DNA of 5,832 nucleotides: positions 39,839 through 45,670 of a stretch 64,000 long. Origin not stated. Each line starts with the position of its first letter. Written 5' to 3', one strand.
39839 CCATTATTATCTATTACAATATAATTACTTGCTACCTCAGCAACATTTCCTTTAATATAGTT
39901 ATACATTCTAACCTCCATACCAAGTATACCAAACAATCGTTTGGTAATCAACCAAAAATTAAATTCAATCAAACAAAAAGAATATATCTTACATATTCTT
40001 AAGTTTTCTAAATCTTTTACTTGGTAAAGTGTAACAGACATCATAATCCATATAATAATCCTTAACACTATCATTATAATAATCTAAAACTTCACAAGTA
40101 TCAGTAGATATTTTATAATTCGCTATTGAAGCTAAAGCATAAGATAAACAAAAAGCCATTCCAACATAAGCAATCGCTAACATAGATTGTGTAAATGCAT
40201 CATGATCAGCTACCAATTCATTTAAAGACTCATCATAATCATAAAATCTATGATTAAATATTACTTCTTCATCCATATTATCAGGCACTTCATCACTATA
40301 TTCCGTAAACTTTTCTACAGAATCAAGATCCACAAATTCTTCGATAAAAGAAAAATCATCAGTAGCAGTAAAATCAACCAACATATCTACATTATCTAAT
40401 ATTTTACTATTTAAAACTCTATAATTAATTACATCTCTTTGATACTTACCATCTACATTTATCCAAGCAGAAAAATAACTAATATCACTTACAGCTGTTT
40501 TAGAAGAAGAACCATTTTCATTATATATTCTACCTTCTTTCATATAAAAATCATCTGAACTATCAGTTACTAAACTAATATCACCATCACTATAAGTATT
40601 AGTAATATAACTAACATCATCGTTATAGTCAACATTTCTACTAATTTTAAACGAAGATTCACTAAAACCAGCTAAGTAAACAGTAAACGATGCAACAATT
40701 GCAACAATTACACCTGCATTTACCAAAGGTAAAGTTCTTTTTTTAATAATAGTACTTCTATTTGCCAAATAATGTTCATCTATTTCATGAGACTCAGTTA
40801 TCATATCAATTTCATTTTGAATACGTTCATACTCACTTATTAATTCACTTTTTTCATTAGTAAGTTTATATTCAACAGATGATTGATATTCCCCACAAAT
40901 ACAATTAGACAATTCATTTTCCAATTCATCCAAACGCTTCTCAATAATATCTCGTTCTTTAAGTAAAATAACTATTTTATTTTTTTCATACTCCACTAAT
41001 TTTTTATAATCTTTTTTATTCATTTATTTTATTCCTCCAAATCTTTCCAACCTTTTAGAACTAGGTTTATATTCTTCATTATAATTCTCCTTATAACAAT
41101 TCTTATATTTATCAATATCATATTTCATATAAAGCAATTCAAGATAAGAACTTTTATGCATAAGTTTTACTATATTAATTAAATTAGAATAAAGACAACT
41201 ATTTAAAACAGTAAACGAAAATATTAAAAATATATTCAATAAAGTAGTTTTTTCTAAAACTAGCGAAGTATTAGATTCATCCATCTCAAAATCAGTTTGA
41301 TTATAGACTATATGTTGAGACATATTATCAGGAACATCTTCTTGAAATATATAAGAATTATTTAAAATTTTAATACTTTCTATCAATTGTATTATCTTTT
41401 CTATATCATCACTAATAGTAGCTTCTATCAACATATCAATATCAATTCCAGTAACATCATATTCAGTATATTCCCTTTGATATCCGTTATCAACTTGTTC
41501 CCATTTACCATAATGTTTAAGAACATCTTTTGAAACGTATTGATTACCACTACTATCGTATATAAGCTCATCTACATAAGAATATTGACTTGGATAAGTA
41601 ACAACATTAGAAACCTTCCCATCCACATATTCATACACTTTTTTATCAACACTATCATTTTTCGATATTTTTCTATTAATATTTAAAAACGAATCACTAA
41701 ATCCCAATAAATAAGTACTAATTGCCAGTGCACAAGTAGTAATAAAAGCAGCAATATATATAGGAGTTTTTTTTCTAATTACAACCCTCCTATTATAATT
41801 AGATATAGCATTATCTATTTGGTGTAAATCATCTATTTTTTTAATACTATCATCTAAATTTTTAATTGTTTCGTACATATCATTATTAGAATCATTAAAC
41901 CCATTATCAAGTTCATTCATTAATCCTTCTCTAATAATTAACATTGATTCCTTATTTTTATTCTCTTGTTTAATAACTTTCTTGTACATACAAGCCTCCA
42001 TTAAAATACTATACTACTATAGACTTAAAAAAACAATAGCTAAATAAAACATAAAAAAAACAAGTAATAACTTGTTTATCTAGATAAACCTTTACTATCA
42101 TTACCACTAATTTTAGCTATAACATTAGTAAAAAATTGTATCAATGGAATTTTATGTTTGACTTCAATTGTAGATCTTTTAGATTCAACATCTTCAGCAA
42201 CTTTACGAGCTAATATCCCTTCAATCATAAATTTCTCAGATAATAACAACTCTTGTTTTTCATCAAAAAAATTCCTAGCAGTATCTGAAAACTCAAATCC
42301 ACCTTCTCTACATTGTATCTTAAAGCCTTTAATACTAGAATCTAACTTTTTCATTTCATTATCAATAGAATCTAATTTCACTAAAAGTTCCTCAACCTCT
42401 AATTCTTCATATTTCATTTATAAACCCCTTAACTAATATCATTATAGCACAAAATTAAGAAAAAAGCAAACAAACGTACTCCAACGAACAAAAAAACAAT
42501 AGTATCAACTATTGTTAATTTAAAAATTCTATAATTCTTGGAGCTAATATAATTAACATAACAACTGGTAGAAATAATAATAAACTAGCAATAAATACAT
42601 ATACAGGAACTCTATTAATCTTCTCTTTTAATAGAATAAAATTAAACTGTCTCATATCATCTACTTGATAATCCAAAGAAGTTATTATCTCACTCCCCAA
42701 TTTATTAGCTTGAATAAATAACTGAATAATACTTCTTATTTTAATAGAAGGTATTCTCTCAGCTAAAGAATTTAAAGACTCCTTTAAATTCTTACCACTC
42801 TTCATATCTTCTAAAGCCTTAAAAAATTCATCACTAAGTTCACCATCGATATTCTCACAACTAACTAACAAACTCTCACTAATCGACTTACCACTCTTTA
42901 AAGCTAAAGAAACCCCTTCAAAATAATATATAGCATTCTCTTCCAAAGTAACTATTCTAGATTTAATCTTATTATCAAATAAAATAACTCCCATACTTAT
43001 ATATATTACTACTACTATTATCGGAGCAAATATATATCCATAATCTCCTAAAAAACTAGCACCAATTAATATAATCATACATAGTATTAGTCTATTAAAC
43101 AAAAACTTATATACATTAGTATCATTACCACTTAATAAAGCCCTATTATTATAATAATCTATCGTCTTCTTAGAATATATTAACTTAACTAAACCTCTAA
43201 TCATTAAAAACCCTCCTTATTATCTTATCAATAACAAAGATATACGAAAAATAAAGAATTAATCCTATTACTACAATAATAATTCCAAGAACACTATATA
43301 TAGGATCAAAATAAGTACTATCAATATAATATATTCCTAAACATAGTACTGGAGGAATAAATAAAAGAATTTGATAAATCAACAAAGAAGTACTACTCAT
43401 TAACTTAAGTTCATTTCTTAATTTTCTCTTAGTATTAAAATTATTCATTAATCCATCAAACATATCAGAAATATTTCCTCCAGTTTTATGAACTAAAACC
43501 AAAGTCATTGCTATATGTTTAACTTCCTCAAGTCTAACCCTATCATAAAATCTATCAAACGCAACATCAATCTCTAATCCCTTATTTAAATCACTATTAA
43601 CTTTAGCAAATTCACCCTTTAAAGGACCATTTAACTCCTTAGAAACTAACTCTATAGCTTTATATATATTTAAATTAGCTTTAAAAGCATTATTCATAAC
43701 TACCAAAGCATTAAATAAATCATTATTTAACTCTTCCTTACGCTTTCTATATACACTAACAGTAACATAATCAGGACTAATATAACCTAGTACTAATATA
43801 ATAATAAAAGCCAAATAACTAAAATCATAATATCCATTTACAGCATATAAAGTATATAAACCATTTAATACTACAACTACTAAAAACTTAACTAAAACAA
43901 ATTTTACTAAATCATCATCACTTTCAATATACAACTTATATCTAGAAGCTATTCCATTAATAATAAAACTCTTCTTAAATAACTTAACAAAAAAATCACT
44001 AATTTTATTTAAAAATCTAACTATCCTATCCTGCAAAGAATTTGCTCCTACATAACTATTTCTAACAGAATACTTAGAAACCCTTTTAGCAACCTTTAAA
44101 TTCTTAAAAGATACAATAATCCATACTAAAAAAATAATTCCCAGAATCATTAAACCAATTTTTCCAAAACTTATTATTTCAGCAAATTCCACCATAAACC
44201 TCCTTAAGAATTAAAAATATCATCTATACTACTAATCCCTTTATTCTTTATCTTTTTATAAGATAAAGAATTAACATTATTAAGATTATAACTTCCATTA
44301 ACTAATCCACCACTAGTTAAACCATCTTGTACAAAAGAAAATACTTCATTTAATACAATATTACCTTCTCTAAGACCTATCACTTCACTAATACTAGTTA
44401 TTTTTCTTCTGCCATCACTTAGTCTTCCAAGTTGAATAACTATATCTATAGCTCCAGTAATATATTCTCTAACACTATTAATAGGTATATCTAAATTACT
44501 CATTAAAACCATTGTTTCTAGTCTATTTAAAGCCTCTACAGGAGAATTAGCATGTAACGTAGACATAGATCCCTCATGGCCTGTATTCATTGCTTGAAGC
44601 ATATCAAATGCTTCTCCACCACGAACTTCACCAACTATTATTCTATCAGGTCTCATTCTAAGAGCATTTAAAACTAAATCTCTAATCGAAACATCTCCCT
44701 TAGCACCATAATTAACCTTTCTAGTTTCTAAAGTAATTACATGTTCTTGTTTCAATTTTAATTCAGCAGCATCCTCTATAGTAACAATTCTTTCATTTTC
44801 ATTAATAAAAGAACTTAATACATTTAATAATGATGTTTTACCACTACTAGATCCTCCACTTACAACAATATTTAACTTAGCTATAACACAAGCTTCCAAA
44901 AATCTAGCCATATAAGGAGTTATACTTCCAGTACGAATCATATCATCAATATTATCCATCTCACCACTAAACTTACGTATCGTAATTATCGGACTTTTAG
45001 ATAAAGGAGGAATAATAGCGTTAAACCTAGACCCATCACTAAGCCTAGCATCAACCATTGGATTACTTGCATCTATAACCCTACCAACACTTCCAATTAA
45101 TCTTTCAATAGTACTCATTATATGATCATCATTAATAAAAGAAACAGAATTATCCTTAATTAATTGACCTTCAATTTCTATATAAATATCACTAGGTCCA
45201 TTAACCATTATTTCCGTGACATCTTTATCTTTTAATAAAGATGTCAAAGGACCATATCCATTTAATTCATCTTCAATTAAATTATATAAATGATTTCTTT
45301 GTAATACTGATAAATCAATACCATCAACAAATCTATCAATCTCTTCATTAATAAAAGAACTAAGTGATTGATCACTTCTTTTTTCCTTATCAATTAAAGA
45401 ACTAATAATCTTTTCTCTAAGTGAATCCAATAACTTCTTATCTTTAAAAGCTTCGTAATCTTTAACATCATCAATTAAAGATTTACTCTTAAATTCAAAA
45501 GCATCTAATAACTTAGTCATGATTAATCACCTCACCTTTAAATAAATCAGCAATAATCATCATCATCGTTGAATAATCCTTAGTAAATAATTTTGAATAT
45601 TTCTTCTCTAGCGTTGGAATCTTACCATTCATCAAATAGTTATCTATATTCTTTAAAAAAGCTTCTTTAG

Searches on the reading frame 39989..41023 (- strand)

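Call 6: search_protein_families(library=pfam, proteins=[window:39989-41023:-], max_evalue=0.001)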
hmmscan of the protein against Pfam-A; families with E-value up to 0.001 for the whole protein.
window:39989-41023:- (344 aa): 0 families

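Call 72: search_protein_families(library=pfam, proteins=[window:39989-41023:-], max_evalue=0.1)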
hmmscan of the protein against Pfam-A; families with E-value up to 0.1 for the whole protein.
window:39989-41023:- (344 aa): 1 family
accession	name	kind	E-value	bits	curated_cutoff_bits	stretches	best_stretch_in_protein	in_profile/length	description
PF07798.16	CCDC90-like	-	0.057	13.7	33.5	1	9-82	66-138/175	Coiled-coil domain-containing protein 90-like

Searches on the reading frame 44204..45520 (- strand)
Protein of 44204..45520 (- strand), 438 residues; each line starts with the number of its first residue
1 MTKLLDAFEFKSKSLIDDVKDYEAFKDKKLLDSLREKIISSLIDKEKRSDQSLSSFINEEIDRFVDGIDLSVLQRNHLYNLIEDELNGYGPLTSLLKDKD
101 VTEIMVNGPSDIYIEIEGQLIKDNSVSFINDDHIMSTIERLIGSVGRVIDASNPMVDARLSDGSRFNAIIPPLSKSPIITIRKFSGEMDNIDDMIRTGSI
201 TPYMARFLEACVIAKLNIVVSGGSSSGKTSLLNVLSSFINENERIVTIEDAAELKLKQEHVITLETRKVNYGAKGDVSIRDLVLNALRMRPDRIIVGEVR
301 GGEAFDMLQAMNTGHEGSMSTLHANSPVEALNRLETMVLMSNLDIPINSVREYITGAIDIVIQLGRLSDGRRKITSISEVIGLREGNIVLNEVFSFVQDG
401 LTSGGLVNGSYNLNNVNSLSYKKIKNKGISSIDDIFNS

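Call 6: search_protein_families(library=pfam, proteins=[window:44204-45520:-], max_evalue=0.001)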
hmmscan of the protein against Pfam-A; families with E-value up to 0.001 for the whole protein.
window:44204-45520:- (438 aa): 1 family
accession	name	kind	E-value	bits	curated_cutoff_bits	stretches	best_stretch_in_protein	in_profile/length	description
PF00437.27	T2SSE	-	2.5e-58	198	24.9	1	87-366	3-279/370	Type II/IV secretion system protein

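Call 44: search_protein_families(library=ncbifam, proteins=[window:44204-45520:-], max_evalue=0.01)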
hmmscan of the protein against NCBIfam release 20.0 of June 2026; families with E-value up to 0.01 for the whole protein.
window:44204-45520:- (438 aa): 23 families
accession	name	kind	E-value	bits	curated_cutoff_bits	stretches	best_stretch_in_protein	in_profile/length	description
TIGR03819.1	heli_sec_ATPase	hypoth_equivalog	1.3e-89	300.7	373.15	1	49-378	17-339/340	TadA family conjugal transfer-associated ATPase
TIGR02788.1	VirB11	equivalog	8.9e-68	228.6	249.95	2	204-376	133-305/308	P-type DNA transfer ATPase VirB11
NF010475.0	PRK13900.1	equivalog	3.6e-64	216.9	389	2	205-377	150-322/333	type IV secretion system ATPase VirB11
TIGR02782.1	TrbB_P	equivalog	5.7e-64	216.3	304.55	1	92-388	14-301/303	P-type conjugative transfer ATPase TrbB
NF058587.1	archaellum_moto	equivalog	1.8e-55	188.7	550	1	13-405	74-462/527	archaellum flagellar ATPase motor FlaI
NF010469.0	PRK13894.1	subfamily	5.2e-55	187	508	1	92-390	27-317/320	conjugal transfer ATPase TrbB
NF010407.0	PRK13833.1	subfamily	6.9e-47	160.4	499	1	92-386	22-306/323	conjugal transfer protein TrbB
NF010425.0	PRK13851.1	equivalog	4.7e-35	121.1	461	2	206-364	153-312/344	type IV secretion system protein VirB11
NF053672.1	bindosome_BasE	exception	9.1e-32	110.5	1000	1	131-382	184-432/512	bindosome assembly system ATPase subunit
NF041000.1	ATPase_ComGA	equivalog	2.2e-16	59.7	300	1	218-339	131-247/267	competence type IV pilus ATPase ComGA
TIGR01420.1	pilT_fam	subfamily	2.3e-15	56.7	319.1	1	215-337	122-242/343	PilT/PilU family type 4a pilus ATPase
NF007755.0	PRK10436.1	equivalog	3.4e-13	49.1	617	1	204-339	208-337/465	type II secretion system protein GspE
TIGR02525.1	plasmid_TraJ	equivalog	1.4e-12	47.3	368.3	1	219-373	153-306/372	plasmid transfer ATPase TraJ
TIGR02538.1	type_IV_pilB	equivalog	3.4e-12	45.8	675.65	1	207-338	308-433/564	type IV-A pilus assembly ATPase PilB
TIGR02533.1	type_II_gspE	equivalog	4.8e-12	45.3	630.25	1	218-337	246-359/486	type II secretion system ATPase GspE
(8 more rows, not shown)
